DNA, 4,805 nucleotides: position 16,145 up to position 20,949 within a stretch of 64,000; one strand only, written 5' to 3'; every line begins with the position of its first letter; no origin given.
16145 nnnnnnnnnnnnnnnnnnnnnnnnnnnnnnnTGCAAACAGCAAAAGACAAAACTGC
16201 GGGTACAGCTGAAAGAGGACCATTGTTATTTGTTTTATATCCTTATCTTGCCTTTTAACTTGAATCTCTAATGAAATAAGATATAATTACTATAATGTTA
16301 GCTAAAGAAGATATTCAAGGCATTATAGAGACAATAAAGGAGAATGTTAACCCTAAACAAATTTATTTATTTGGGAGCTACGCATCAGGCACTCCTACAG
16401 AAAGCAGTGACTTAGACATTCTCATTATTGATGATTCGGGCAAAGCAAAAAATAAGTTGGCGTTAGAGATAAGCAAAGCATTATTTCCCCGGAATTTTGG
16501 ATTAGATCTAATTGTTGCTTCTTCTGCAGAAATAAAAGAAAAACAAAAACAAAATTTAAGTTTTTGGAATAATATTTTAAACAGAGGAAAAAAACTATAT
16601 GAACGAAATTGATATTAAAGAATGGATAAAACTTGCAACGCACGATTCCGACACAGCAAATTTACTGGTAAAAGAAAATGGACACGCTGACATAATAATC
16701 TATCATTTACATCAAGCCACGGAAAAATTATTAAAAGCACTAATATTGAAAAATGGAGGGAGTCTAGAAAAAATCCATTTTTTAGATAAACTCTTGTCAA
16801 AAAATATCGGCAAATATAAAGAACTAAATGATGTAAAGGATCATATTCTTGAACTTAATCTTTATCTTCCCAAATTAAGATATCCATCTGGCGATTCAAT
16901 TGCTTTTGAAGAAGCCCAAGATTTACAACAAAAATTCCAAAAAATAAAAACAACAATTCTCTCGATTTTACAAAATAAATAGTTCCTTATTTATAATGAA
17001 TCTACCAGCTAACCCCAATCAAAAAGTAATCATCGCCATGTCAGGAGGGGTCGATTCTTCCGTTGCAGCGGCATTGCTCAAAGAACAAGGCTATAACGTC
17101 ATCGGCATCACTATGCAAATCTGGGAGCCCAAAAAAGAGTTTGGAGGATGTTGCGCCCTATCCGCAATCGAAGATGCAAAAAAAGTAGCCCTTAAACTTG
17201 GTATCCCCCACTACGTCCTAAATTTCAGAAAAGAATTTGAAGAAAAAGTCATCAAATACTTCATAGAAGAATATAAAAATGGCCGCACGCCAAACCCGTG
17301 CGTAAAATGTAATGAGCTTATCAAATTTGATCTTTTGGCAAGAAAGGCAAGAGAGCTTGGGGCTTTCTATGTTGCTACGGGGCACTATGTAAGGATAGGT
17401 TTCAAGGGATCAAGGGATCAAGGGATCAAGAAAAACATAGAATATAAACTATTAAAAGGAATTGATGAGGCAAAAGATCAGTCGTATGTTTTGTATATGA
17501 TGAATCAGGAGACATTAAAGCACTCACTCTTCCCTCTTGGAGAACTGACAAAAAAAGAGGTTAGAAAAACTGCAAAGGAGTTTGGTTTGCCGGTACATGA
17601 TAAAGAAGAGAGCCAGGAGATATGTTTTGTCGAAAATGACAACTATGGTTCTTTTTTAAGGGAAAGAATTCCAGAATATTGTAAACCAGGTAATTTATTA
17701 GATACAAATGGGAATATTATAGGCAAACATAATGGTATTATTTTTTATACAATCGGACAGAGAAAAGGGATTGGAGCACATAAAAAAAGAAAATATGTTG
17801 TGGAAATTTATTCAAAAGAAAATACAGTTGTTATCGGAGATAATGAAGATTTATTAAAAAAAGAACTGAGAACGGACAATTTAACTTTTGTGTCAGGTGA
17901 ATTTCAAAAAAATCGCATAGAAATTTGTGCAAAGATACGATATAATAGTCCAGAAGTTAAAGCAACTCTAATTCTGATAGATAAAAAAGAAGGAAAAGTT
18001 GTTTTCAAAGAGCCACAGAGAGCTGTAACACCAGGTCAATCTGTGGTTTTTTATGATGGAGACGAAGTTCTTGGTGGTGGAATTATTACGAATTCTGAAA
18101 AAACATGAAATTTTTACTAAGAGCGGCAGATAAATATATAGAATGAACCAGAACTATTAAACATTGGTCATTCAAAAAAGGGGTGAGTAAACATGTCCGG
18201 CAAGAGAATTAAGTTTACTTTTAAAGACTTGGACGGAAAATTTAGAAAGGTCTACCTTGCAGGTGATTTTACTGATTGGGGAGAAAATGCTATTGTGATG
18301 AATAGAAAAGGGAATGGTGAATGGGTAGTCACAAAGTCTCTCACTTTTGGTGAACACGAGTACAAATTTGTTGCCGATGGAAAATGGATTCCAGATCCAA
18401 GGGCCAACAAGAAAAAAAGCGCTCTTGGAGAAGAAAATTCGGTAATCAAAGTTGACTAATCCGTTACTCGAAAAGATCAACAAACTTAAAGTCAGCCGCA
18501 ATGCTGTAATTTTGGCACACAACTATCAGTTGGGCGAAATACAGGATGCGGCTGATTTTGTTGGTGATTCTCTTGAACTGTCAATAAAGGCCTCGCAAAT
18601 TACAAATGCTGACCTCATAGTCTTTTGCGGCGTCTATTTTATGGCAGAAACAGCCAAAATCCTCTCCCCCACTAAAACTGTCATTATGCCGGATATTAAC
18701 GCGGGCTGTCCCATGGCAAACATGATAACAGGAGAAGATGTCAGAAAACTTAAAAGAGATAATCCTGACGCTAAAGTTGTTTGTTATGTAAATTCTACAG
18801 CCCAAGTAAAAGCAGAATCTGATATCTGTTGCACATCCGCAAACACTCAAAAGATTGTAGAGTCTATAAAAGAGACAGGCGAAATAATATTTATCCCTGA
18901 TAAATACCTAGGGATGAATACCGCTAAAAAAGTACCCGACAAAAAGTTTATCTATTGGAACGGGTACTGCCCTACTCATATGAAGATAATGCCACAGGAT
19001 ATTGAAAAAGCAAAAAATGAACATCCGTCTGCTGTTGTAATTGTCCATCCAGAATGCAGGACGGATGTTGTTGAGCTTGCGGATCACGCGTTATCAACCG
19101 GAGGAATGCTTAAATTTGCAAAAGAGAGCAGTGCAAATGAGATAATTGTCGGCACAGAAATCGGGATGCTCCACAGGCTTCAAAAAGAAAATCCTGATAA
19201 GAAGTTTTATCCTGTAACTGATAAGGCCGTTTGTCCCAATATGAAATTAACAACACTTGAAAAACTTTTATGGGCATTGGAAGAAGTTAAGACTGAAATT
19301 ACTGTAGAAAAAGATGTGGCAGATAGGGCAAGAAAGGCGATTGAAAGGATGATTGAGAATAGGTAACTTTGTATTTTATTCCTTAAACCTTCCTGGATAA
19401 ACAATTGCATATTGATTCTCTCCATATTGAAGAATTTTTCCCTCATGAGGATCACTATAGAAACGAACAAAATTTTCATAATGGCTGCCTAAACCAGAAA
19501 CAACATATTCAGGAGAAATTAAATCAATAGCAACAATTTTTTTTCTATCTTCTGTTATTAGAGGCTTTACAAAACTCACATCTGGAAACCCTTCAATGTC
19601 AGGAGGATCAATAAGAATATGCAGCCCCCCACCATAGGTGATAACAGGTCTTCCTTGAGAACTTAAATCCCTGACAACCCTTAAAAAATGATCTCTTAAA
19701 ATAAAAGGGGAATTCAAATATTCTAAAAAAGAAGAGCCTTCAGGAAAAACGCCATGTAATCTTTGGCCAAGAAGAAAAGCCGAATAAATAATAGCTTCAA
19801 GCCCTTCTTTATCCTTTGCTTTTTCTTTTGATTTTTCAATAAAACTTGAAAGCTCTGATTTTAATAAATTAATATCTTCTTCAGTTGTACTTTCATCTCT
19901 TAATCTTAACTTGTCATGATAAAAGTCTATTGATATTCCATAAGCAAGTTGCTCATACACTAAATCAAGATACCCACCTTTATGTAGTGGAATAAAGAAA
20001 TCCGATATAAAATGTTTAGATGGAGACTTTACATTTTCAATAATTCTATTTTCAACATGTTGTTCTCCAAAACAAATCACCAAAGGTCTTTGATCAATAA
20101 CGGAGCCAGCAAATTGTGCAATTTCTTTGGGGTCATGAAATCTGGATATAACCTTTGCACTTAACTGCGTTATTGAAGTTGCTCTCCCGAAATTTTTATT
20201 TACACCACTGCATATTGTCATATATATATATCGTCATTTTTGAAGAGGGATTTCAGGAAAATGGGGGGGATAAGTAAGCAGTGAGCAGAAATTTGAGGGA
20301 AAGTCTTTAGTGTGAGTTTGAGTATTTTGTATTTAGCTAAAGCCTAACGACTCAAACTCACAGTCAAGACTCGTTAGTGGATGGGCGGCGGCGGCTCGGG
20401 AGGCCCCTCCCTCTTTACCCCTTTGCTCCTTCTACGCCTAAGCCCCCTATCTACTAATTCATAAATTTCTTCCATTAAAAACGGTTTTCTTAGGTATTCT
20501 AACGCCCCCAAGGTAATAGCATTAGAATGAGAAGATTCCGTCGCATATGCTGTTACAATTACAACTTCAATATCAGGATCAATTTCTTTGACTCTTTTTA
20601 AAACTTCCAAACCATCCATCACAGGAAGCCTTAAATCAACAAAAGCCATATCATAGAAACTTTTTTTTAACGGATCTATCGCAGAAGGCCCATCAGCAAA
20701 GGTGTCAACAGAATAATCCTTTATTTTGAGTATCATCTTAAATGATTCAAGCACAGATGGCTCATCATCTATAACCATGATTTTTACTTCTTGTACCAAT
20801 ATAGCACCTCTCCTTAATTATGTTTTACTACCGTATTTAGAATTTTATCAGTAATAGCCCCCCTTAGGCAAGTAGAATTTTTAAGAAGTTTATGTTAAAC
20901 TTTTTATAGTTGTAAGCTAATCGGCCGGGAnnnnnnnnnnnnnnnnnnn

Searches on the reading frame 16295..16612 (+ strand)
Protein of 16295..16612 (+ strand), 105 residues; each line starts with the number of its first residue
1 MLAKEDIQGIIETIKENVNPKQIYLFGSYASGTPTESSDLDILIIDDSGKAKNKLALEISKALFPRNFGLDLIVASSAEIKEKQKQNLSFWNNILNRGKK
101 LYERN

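Call 32: search_protein_families(library=pfam, proteins=[window:16295-16612:+], max_evalue=0.01)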
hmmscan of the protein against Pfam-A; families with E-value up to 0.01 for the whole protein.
window:16295-16612:+ (105 aa): 5 families
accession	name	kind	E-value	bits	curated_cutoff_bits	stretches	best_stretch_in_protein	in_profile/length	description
PF18765.7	Polbeta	-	9.6e-14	51.8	26.9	1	9-105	2-91/93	Polymerase beta, Nucleotidyltransferase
PF01909.29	NTP_transf_2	-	4.4e-11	43.5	21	1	9-62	3-61/93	Nucleotidyltransferase domain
PF22600.2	MTPAP-like_central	-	2.8e-06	27.9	27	1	4-90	26-82/139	Poly(A) RNA polymerase, mitochondrial-like, central palm domain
PF14792.12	DNA_pol_B_palm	-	0.0039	17.8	25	1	7-76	10-79/113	DNA polymerase beta palm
PF12633.13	Adenyl_cycl_N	-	0.0065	16.9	27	1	18-55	90-127/199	Adenylate cyclase NT domain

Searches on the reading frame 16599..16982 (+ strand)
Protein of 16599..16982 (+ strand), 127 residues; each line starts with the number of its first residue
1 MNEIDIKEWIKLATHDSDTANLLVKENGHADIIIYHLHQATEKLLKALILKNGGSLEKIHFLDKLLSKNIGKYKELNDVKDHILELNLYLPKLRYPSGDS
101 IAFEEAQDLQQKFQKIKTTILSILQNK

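Call 32: search_protein_families(library=pfam, proteins=[window:16599-16982:+], max_evalue=0.01)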
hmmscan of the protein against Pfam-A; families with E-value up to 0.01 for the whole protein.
window:16599-16982:+ (127 aa): 1 family
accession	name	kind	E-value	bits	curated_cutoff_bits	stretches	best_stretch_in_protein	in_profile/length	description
PF05168.19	HEPN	-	5.1e-18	65.8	22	1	7-118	2-112/117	HEPN domain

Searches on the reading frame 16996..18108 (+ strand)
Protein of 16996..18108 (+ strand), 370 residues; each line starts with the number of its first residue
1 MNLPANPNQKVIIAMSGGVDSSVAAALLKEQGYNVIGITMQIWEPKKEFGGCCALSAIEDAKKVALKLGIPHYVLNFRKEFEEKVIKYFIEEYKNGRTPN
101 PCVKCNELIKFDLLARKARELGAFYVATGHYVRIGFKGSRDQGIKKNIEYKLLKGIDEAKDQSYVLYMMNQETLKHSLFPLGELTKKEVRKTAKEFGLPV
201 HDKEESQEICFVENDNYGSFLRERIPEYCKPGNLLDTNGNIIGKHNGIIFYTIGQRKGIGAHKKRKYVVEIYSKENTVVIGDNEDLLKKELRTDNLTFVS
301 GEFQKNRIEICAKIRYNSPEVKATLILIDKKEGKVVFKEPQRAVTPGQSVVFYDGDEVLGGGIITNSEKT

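Call 59: search_protein_families(library=pfam, proteins=[window:16996-18108:+], max_evalue=0.001)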
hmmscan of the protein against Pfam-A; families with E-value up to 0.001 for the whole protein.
window:16996-18108:+ (370 aa): 8 families
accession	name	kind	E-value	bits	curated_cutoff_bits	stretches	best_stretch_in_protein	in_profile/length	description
PF03054.22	tRNA_Me_trans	-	2.8e-78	262.7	20.6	1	9-213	1-201/202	tRNA methyl transferase HUP domain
PF20258.4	tRNA_Me_trans_C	-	2e-22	79.7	20.6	1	289-364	2-77/77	Aminomethyltransferase beta-barrel domain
PF20259.3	tRNA_Me_trans_M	-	1.7e-17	63.1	27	1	219-282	2-66/66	tRNA methyl transferase PRC-barrel domain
PF00764.25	Arginosuc_synth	-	5.3e-08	33.5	27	1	10-90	1-74/162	Arginosuccinate synthase N-terminal HUP domain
PF02540.23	NAD_synthase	-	6.2e-07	29.2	21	1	6-78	16-89/242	NAD synthase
PF06508.19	QueC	-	2.4e-06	27.6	22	1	10-201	1-178/210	Queuosine biosynthesis protein QueC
PF24167.1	DUF7411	-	9.7e-05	22.5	28.7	1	10-91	2-72/194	Family of unknown function (DUF7411)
PF02568.20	ThiI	-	0.00063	19.8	20.5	0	9-41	4-36/197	Thiamine biosynthesis protein (ThiI)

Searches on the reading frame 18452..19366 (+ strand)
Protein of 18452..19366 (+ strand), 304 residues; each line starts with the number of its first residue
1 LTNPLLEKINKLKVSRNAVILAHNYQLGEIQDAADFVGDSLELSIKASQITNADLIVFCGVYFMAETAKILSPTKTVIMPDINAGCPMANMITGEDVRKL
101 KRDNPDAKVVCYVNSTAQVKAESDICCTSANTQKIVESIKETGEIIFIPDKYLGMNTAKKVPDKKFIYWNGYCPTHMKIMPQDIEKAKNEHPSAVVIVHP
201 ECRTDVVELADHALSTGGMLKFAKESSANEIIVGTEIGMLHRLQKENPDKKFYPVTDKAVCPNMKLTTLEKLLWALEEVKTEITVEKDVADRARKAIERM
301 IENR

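Call 59: search_protein_families(library=pfam, proteins=[window:18452-19366:+], max_evalue=0.001)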
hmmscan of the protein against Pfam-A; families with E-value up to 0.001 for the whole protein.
window:18452-19366:+ (304 aa): 1 family
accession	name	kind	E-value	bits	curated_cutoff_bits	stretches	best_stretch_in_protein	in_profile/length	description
PF02445.21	NadA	-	2.4e-126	421.3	27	1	7-302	1-295/295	Quinolinate synthetase A protein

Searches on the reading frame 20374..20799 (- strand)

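Call 59: search_protein_families(library=pfam, proteins=[window:20374-20799:-], max_evalue=0.001)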
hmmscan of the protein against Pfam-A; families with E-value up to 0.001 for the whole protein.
window:20374-20799:- (141 aa): 1 family
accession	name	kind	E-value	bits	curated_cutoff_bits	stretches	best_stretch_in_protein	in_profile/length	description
PF00072.30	Response_reg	-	1.6e-27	96.3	30.2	1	7-116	1-110/111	Response regulator receiver domain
